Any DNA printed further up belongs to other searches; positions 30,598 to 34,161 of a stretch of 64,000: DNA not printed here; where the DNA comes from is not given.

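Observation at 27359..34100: Sharp base-composition anomaly and strand-skew inversion inside the island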

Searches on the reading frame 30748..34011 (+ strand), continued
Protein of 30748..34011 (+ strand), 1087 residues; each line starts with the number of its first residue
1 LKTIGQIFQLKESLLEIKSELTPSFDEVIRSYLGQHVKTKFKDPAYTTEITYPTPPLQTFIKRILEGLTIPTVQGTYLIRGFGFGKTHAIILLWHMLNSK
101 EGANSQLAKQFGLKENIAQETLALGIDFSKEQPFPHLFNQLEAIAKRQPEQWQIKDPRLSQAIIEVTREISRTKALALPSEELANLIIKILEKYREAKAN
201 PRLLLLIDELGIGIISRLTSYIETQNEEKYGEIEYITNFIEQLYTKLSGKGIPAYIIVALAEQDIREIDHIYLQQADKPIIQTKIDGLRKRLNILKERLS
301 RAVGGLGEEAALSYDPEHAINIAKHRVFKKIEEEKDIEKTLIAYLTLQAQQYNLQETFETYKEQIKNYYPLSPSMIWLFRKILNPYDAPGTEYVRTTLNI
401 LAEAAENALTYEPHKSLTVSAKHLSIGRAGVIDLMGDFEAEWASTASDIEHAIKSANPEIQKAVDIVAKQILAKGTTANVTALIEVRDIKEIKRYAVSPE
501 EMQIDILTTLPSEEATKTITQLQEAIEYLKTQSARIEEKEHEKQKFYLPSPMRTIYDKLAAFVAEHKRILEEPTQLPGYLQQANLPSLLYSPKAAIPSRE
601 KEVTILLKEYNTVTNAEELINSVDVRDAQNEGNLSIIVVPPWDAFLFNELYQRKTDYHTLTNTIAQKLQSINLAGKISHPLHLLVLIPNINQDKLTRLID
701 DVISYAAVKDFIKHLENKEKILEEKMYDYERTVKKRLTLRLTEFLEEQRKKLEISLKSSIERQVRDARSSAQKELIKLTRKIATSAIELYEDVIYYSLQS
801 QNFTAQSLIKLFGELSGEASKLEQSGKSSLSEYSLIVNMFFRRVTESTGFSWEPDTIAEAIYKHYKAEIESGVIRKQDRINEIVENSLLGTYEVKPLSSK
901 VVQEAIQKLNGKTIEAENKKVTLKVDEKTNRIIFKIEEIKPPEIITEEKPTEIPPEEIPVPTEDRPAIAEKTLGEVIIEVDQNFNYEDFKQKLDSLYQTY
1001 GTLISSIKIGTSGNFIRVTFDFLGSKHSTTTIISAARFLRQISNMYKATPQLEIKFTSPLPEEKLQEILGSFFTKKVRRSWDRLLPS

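Call 47: find_encoding_contigs(protein=P0031, flank=10000, max_places=1)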
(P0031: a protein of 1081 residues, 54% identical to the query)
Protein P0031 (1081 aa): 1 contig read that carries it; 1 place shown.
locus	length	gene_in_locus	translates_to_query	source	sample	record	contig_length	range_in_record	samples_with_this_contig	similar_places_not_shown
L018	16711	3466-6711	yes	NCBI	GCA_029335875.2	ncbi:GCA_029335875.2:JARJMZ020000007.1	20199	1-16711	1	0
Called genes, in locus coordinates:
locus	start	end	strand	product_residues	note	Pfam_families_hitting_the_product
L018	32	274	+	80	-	-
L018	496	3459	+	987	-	PF01170:UPF0020 (faint)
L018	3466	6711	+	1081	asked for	-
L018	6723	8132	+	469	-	PF20442:BrxL_N, PF13337:BrxL_ATPase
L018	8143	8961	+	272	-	-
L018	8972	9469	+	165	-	-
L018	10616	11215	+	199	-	PF13482:RNase_H_2 (faint), PF10108:DNA_pol_B_exo2 (faint)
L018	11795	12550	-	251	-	PF05168:HEPN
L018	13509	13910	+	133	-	-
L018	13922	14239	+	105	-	PF13676:TIR_2 (weak)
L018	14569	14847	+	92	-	-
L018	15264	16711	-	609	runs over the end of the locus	PF02730:AFOR_N, PF01314:AFOR_C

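Call 48: find_encoding_contigs(protein=P0058, flank=10000, max_places=1)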
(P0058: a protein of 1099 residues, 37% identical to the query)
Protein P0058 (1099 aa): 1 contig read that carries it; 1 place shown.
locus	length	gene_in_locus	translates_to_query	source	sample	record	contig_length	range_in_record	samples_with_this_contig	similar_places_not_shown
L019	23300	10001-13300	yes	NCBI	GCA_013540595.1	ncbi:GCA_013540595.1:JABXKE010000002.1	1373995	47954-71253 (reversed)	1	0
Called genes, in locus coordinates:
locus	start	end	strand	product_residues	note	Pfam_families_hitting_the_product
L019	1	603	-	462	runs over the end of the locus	PF01546:Peptidase_M20, PF07687:M20_dimer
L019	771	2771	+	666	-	PF26550:Tricorn_2nd (faint), PF00930:DPPIV_N (faint), PF26549:Tricorn_N (weak), PF26549:Tricorn_N (weak), PF02129:Peptidase_S15 (weak), PF20434:BD-FAE, PF00561:Abhydrolase_1, PF00326:Peptidase_S9, +3 more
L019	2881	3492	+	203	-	PF14512:TM1586_NiRdase (faint), PF00881:Nitroreductase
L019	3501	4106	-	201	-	PF23023:Anti-Pycsar_Apyc1, PF00753:Lactamase_B, PF19583:ODP, PF12706:Lactamase_B_2 (weak)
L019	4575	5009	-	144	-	-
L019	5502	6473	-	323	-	PF00174:Oxidored_molyb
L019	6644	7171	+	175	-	-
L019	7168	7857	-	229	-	-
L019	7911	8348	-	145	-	PF03008:DUF234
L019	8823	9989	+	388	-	-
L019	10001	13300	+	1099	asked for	-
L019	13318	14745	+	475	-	PF20442:BrxL_N, PF13337:BrxL_ATPase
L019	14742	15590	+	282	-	-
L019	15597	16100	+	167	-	-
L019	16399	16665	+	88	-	-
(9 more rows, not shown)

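Call 49: find_encoding_contigs(protein=P0044, flank=10000, max_places=1)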
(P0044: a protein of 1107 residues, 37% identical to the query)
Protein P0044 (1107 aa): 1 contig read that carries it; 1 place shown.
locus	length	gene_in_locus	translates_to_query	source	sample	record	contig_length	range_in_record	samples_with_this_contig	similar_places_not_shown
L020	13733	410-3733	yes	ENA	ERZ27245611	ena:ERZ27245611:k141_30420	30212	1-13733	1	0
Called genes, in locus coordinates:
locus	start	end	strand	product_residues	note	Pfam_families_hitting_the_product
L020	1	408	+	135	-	?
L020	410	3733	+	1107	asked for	-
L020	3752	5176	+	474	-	PF20442:BrxL_N, PF13337:BrxL_ATPase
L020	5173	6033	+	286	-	-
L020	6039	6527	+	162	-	-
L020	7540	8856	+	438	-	PF04282:DUF438, PF01814:Hemerythrin, PF13596:PAS_10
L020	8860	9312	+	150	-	-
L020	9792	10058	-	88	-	-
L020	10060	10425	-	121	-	-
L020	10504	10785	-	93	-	PF07282:Cas12f1-like_TNB (weak)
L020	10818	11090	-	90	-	PF01385:OrfB_IS605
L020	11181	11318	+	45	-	PF13717:Zn_ribbon_4 (faint), PF13248:Zn_ribbon_3 (faint), PF24460:DUF7575 (faint)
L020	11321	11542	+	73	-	-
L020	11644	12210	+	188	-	-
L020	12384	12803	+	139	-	PF04471:Mrr_cat (weak)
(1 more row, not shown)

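Call 66: search_solved_structures(query=window:30748-34008:+, max_evalue=0.1)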
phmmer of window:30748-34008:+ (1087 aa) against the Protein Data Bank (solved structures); distinct sequences matched with E-value up to 0.1: 0.

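Call 74: find_encoding_contigs(protein=P0020, flank=10000, max_places=1)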
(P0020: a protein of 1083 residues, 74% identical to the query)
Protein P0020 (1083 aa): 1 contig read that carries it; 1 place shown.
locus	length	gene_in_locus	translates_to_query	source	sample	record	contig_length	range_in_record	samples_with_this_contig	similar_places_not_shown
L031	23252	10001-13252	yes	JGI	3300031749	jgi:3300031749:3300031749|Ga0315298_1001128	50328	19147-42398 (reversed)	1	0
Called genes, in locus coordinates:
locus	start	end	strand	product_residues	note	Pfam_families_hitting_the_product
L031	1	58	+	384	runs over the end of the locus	PF13412:HTH_24 (faint), PF13404:HTH_AsnC-type (weak)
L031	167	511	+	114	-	-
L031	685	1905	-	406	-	-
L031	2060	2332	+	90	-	PF00702:Hydrolase (weak), PF13419:HAD_2, PF13242:Hydrolase_like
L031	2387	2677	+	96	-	PF12840:HTH_20, PF01022:HTH_5 (weak)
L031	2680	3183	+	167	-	-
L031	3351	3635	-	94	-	-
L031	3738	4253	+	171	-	PF10107:Endonuc_Holl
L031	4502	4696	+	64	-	-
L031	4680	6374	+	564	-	PF03235:GmrSD_N, PF07510:GmrSD_C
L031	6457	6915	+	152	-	-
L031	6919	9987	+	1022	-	PF01555:N6_N4_Mtase (faint), PF01170:UPF0020 (faint)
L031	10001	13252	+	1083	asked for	-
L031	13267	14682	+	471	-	PF20442:BrxL_N, PF13337:BrxL_ATPase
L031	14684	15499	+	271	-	-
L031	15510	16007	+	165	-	-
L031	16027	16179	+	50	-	-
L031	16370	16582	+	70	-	-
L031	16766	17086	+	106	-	-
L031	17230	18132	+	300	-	PF02646:RmuC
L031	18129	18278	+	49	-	-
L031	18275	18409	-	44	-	-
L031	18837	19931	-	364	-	PF01555:N6_N4_Mtase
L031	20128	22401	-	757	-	-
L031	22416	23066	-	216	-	-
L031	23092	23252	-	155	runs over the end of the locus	-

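Call 75: find_encoding_contigs(protein=P0011, flank=10000, max_places=1)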
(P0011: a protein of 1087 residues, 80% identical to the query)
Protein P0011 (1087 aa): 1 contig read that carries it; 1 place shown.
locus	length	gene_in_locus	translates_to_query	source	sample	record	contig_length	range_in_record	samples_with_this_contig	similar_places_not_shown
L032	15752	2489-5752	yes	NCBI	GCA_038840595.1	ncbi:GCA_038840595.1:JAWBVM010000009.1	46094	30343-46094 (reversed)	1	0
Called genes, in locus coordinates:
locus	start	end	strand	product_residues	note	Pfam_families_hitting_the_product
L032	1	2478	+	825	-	?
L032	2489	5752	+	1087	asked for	-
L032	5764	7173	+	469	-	PF20442:BrxL_N, PF13337:BrxL_ATPase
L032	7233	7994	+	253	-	-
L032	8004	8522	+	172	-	-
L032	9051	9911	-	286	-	PF02633:Creatininase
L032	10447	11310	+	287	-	PF00696:AA_kinase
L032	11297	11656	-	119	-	PF01981:PTH2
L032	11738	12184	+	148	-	PF01877:RNA_binding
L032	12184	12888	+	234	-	PF01876:RNase_P_p30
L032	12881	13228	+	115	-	PF01900:RNase_P_Rpp14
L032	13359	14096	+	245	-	PF10584:Proteasome_A_N, PF00227:Proteasome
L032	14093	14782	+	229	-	PF01172:SBDS_N, PF09377:SBDS_domain_II, PF20268:SBDS_C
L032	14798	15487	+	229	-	PF22625:ECR1_N_2, PF21266:S1_RRP4, PF00013:KH_1, PF15985:KH_6 (weak)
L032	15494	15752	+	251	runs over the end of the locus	PF01138:RNase_PH, PF03725:RNase_PH_C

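Call 76: find_encoding_contigs(protein=P0025, flank=10000, max_places=1)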
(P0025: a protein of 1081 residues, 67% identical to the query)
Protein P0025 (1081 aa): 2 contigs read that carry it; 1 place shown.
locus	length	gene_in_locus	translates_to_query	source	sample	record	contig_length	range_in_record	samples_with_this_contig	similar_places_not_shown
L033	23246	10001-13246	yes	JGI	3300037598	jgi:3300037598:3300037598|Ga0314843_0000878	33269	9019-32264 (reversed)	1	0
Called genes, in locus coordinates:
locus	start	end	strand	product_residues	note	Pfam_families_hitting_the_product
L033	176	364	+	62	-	-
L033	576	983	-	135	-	-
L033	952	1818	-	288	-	PF02195:ParB_N, PF17762:HTH_ParB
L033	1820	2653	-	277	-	-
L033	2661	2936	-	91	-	-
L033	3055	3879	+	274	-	-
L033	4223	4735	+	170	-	-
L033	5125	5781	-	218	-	-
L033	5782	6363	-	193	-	-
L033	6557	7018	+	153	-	-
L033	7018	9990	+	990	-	PF06634:DUF1156 (weak)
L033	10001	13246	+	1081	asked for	-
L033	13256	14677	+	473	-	PF20442:BrxL_N, PF13337:BrxL_ATPase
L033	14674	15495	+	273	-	-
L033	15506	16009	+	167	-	-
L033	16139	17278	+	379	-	PF00149:Metallophos, PF12850:Metallophos_2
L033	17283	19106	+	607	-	PF02463:SMC_N, PF09818:ABC_ATPase (faint), PF13175:AAA_15, PF13476:AAA_23, PF13555:AAA_29, PF13304:AAA_21 (weak), PF02463:SMC_N, PF06008:Laminin_I (weak)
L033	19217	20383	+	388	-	PF09376:NurA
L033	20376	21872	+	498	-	PF01580:FtsK_SpoIIIE (weak), PF01935:DUF87, PF13401:AAA_22 (faint)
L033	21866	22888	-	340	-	PF02086:MethyltransfD12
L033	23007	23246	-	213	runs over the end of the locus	-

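Call 82: search_protein_families(library=pfam, max_evalue=10, proteins=[L031:6457-6912:+, window:30748-34008:+])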
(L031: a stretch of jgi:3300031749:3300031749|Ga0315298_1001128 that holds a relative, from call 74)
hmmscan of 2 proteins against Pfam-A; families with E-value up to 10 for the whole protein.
L031:6457-6912:+ (152 aa): 1 family
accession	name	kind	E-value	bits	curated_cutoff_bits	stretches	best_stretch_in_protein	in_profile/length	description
PF20710.2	DUF6824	-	0.042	14.7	27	1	76-108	37-69/84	Domain of unknown function (DUF6824)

window:30748-34008:+ (1087 aa): 5 families
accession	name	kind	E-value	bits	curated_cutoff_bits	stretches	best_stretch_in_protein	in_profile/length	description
PF03958.22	Secretin_N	-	0.0046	17.6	28.2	1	891-934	3-46/69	Bacterial type II/III secretion system short domain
PF04009.17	DUF356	-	0.032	14.9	29.9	1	895-943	32-81/106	Protein of unknown function (DUF356)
PF23742.1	VBS_C3G9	-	0.93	10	27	1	757-828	15-86/120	C3G9 VBS-like domain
PF17082.10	Spc29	-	0.99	9.6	31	1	686-774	101-188/245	Spindle Pole Component 29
PF24033.1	DUF7342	-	9.8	6.6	31.6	1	532-568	43-79/150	Family of unknown function (DUF7342)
